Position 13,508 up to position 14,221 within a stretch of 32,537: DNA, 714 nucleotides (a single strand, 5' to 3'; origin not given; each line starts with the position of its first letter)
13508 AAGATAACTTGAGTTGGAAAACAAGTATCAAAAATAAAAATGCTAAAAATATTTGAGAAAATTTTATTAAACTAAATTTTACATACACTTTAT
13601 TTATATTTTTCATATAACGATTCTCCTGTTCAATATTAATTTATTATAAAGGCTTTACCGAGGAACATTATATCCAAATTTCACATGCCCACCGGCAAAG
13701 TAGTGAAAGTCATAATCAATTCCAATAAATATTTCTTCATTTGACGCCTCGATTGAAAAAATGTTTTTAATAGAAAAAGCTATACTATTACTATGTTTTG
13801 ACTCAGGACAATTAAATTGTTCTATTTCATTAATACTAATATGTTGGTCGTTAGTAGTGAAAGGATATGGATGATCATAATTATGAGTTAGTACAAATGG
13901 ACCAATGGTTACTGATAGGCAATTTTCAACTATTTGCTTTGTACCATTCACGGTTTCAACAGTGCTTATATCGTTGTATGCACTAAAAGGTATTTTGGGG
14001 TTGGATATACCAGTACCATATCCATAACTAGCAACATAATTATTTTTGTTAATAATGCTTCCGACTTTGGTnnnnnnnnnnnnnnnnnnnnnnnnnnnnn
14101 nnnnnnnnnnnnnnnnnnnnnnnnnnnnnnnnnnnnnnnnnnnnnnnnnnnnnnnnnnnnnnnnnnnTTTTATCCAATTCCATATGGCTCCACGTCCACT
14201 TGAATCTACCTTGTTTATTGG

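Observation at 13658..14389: Unassigned 178-aa Rhs C-terminal toxin domain with a Lys/Val amphipathic helix and a non-canonical core boundary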

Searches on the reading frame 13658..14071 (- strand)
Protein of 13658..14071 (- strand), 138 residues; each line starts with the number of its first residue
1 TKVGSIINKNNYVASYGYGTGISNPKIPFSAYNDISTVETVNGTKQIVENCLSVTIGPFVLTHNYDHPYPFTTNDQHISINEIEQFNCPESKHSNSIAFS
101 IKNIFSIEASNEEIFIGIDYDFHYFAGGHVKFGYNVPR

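Call 28: search_protein_representatives(alignment_id=A1)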
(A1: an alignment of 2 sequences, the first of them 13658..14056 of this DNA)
Query: 2 sequences, 151 profile positions. Proteins with E-value up to 0.001 (for the whole library): 37; up to 1e-10: 8; up to 1e-30: 1. The best 37 are listed.
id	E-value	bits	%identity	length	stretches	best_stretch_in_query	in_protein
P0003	4.6e-64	231.5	-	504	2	3-151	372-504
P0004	1.3e-21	93.7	-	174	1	5-151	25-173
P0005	1.5e-20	90.3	-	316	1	4-150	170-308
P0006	2.5e-17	79.9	-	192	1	9-151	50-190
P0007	3.1e-16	76.3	-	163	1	3-149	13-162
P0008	2.2e-12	63.8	-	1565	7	8-75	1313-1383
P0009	3.4e-12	63.2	-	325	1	6-148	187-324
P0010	1.3e-11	61.3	-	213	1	5-150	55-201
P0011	2.5e-09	53.9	-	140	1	25-151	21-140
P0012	1.5e-08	51.3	-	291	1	11-149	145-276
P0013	1.9e-08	51.0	-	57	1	99-151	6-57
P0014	1.3e-07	48.3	-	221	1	11-149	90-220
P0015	1.3e-07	48.3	-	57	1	97-151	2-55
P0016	2.7e-07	47.2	-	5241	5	45-117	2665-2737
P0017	7.9e-07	45.7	-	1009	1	12-148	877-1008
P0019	3.1e-06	43.8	-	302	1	66-149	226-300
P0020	3.1e-06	43.8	-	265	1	9-150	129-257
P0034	2.2e-04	37.8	-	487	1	5-148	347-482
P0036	6.3e-04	36.3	-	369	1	12-150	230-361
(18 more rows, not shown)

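Call 36: search_solved_structures(query=A2, max_evalue=10)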
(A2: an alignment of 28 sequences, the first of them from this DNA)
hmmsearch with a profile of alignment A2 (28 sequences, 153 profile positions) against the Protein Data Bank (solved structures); distinct sequences matched with E-value up to 10: 1.
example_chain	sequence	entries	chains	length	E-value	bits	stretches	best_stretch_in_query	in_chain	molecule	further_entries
4gfa_A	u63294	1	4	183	0.34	14.8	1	31-144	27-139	Spindle assembly abnormal protein 6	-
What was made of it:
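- On Any solved or predicted viral fold: PDB profile search: best E 0.34 (call 36).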

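Call 37: search_protein_families(library=pfam, alignment_id=A2, max_evalue=1)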
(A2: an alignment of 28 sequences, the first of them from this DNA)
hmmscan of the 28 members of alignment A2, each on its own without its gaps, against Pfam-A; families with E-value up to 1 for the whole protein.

A. member 1, seq(138 aa): 1 family
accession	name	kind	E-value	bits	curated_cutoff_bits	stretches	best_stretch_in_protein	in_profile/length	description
PF01073.25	3Beta_HSD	-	0.13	11.7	22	1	34-93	86-146/280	3-beta hydroxysteroid dehydrogenase/isomerase family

B. families by the number of members that match (of 28 scanned): 8 families
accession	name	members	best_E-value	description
PF18079.6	AglB_L1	1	0.021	Archaeal glycosylation protein B long peripheral domain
PF01419.22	Jacalin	1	0.048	Jacalin-like lectin domain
PF17291.7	M60-like_N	1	0.093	N-terminal domain of M60-like peptidases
PF01073.25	3Beta_HSD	1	0.13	3-beta hydroxysteroid dehydrogenase/isomerase family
PF10655.14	DUF2482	1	0.13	Hypothetical protein of unknown function (DUF2482)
PF05902.18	4_1_CTD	1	0.13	4.1 protein C-terminal domain (CTD)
PF21012.3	DUF6850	1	0.15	Family of unknown function (DUF6850)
PF05215.19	Spiralin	1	0.35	Spiralin domain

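Call 42: predict_structure(alignment_id=A2)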
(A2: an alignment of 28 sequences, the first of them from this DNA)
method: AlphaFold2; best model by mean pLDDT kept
length: 138 residues; sequences in the alignment: 28
mean_pLDDT: 80.7   pTM: 0.72
mean pLDDT of the five models: 80.7, 78.7, 78.5, 78.1, 77.0
residues with pLDDT >= 90: 32; 70-90: 82; 50-70: 24; < 50: 0
segments of 3 or more residues with pLDDT < 50: none
pLDDT, mean of each block of 10 residues (from residue 1): 56 90 80 82 79 84 76 57 79 89 90 92 88 90
secondary structure, 60 per line:
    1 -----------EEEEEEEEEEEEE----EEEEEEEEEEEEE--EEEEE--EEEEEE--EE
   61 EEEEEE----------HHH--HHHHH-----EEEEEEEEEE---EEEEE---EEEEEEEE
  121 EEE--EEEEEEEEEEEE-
elements in order: E12-24 E29-41 E44-48 E51-56 E59-66 H82-86 E92-101 E105-109 E113-123 E126-137
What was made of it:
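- Checked: The remainder is all-beta in a good alignment-based model (pLDDT 80.7, pTM 0.72; call 42).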

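Call 45: fold_search(model_id=the predicted structure, library=pdb)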
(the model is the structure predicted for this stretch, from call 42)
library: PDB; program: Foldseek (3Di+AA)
matches with E <= 10: 703; with E <= 0.001: 0
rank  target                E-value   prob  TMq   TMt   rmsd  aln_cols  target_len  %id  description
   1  4qq1_C                3.0e-02  0.72  0.31  0.10  14.6       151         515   10  Crystal structure of the isotype 1 Transferrin binding protein B (TbpB) from serogroup B Neisseria meningitidis (released 2015-04-01)
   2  5kkx_B                3.3e-02  0.44  0.24  0.16  14.5       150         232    9  Crystal structure of a TbpB C-lobe mutant from Neisseria meningitidis M982 (released 2017-07-19)
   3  2mnh_MODEL_1_A        4.5e-02  0.21  0.19  0.18  12.8       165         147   12  Refined structure of outer membrane protein x in nanodisc by measuring residual dipolar couplings (released 2015-03-18)
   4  1qj9                  4.5e-02  0.13  0.16  0.15  15.6       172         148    9  CRYSTAL STRUCTURE OF THE OUTER MEMBRANE PROTEIN OMPX FROM ESCHERICHIA COLI (released 1999-10-06)
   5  9hd7_O                6.1e-02  0.41  0.28  0.18  18.2       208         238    9  Cryo-EM structure of photosystem II C2S2M2L2 supercomplex from the green alga Chlorella ohadii (released 2025-11-12)
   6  9qr8_A                6.8e-02  0.23  0.20  0.13  15.1       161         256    7  Gliadin degrading prolyl endopeptidase Celiacase (neprosin C334V) (released 2025-10-22)
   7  3c5o_C                8.7e-02  0.63  0.33  0.31  14.4       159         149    8  Crystal structure of the conserved protein of unknown function RPA1785 from Rhodopseudomonas palustris (released 2008-02-19)
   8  3g7g_G                8.7e-02  0.41  0.27  0.26  14.5       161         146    9  Crystal structure of the protein with unknown function from Clostridium acetobutylicum ATCC 824 (released 2009-03-17)
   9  5kkx_A                8.7e-02  0.35  0.27  0.18  14.8       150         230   10  Crystal structure of a TbpB C-lobe mutant from Neisseria meningitidis M982 (released 2017-07-19)
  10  3g7g_C                9.2e-02  0.41  0.28  0.27  14.3       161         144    9  Crystal structure of the protein with unknown function from Clostridium acetobutylicum ATCC 824 (released 2009-03-17)
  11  7pi0_O                1.2e-01  0.35  0.29  0.19  16.6       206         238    6  Unstacked compact Dunaliella PSII (released 2022-08-17)
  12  7zvc_A                1.2e-01  0.18  0.20  0.13  15.5       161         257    7  Second crystal form of the mature glutamic-class prolyl-endopeptidase neprosin at 1.85 A resolution. (released 2022-08-10)
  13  6qam_MODEL_1_A        1.3e-01  0.16  0.22  0.17  15.1       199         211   10  Solution NMR structure of outer membrane protein AlkL (released 2020-01-15)
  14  9i4t_O                1.5e-01  0.23  0.27  0.18  16.0       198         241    7  Photosystem II from Arabidopsis thaliana (released 2026-03-25)
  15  4fvv_B                1.6e-01  0.18  0.20  0.09  14.9       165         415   10  Crystal structure of HCR/D-Sa-GBL1/C (released 2012-10-24)
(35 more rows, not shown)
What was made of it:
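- There are weak Foldseek hits to binding barrels such as TbpB, streptavidin, lipocalin and LolA (call 45).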

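Call 59: fold_search(model_id=the predicted structure, library=viral)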
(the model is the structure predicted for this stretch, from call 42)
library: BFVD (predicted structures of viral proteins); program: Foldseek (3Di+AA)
matches with E <= 10: 545; with E <= 0.001: 0
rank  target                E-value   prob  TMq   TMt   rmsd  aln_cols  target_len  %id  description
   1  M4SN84                6.0e-03  0.80  0.28  0.23  15.6       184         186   10  Uncharacterized protein [Cellulophaga phage phiST]
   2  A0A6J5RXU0            2.0e-02  0.47  0.23  0.20  13.9       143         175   10  CYTH domain containing protein [uncultured Caudovirales phage]
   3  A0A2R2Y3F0            2.8e-02  0.30  0.20  0.08  13.9       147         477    8  Divergent (Minor) coat protein [Grapevine leafroll-associated virus 3]
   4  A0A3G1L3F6            3.4e-02  0.57  0.30  0.27  15.3       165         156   11  Outer membrane protein beta-barrel domain-containing protein [Synechococcus phage S-CBWM1]
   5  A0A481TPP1            4.4e-02  0.75  0.34  0.22  15.0       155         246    8  UL4 [Human herpesvirus 2]
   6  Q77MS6                4.6e-02  0.35  0.24  0.15  15.2       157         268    9  Nuclear protein UL4 homolog [Gallid herpesvirus 2 (strain Chicken/Md5/ATCC VR-987)]
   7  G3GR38                4.8e-02  0.44  0.26  0.18  15.6       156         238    8  UL4 [anatid alphaherpesvirus 1]
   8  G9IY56                5.1e-02  0.66  0.33  0.22  14.4       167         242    9  Virion protein [Human herpesvirus 3]
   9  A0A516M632            5.1e-02  0.25  0.21  0.22  12.4       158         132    9  (no name in the UniProt tables at hand)
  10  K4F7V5                5.4e-02  0.38  0.24  0.20  14.4       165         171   11  Uncharacterized protein [Cronobacter phage vB_CsaM_GAP32]
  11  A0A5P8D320            6.3e-02  0.20  0.22  0.17  14.6       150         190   12  (no name in the UniProt tables at hand)
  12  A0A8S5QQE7            7.7e-02  0.72  0.32  0.06   9.6       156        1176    6  Tail protein [Siphoviridae sp. ctE6L85]
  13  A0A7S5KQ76            8.1e-02  0.14  0.17  0.20  17.1       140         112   11  Uncharacterized protein [Bacteriophage DSS3_VP1]
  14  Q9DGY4                8.5e-02  0.30  0.26  0.21  14.1       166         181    8  Uncharacterized protein HVT077 [Meleagrid herpesvirus 1]
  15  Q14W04                8.5e-02  0.12  0.18  0.14  15.5       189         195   10  ORF102 [Ranid herpesvirus 2]
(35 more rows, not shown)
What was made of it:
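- On Any solved or predicted viral fold: Foldseek against BFVD: best E 0.006, TM 0.28 (calls 45, 59).
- The weak, non-significant hits are mostly meander beta-barrels such as TbpB, OmpX, OmpA, Ail and AlkL (calls 42, 45, 59).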
